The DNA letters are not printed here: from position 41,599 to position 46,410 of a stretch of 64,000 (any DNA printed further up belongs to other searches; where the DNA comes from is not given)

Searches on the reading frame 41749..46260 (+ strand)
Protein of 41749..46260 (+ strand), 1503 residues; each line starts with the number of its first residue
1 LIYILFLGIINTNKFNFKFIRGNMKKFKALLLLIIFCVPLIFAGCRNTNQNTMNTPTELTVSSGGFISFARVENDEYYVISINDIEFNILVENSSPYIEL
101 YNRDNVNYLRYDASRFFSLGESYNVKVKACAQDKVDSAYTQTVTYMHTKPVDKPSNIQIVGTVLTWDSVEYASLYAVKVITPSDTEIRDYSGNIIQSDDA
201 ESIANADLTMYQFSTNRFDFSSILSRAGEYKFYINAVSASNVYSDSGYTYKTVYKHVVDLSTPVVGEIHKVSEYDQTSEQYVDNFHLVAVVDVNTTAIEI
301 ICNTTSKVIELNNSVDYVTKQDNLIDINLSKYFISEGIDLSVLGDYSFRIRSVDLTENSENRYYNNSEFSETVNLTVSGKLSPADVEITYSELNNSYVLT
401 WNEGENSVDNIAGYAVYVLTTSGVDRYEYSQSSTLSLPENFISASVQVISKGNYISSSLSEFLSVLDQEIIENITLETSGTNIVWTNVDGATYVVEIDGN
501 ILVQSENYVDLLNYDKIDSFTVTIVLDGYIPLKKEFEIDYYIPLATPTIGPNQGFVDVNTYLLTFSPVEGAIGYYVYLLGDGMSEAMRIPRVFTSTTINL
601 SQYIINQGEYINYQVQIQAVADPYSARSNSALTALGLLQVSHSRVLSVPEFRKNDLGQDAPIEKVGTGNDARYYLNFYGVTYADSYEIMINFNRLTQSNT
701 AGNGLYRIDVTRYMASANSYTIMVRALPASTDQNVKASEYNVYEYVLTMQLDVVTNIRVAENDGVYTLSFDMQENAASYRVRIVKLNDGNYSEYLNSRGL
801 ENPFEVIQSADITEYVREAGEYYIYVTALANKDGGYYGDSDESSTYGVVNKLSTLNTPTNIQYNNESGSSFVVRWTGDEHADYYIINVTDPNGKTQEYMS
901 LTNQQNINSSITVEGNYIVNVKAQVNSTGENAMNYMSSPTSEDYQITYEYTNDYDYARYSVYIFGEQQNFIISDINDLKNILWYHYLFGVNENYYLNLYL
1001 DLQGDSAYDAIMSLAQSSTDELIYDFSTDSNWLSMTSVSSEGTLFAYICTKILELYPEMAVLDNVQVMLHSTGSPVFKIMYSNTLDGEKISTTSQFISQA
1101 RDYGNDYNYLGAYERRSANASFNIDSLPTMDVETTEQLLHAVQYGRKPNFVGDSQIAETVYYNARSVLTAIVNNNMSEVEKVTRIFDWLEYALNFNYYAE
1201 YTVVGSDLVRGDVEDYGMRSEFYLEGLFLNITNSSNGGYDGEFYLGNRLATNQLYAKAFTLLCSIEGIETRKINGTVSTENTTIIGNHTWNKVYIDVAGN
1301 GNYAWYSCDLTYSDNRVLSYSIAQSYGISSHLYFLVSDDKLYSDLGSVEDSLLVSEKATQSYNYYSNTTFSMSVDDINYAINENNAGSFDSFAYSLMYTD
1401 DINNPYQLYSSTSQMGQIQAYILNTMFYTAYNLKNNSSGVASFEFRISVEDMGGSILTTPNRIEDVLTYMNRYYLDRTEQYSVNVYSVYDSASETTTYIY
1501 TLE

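Call 14: search_protein_families(library=pfam, proteins=[window:41749-46260:+], max_evalue=0.01)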
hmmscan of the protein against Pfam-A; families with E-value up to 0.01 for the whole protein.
window:41749-46260:+ (1503 aa): 1 family
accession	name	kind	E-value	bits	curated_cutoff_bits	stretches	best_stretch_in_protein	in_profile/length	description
PF01841.26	Transglut_core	-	9e-08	32.8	23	1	1235-1309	37-107/108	Transglutaminase-like superfamily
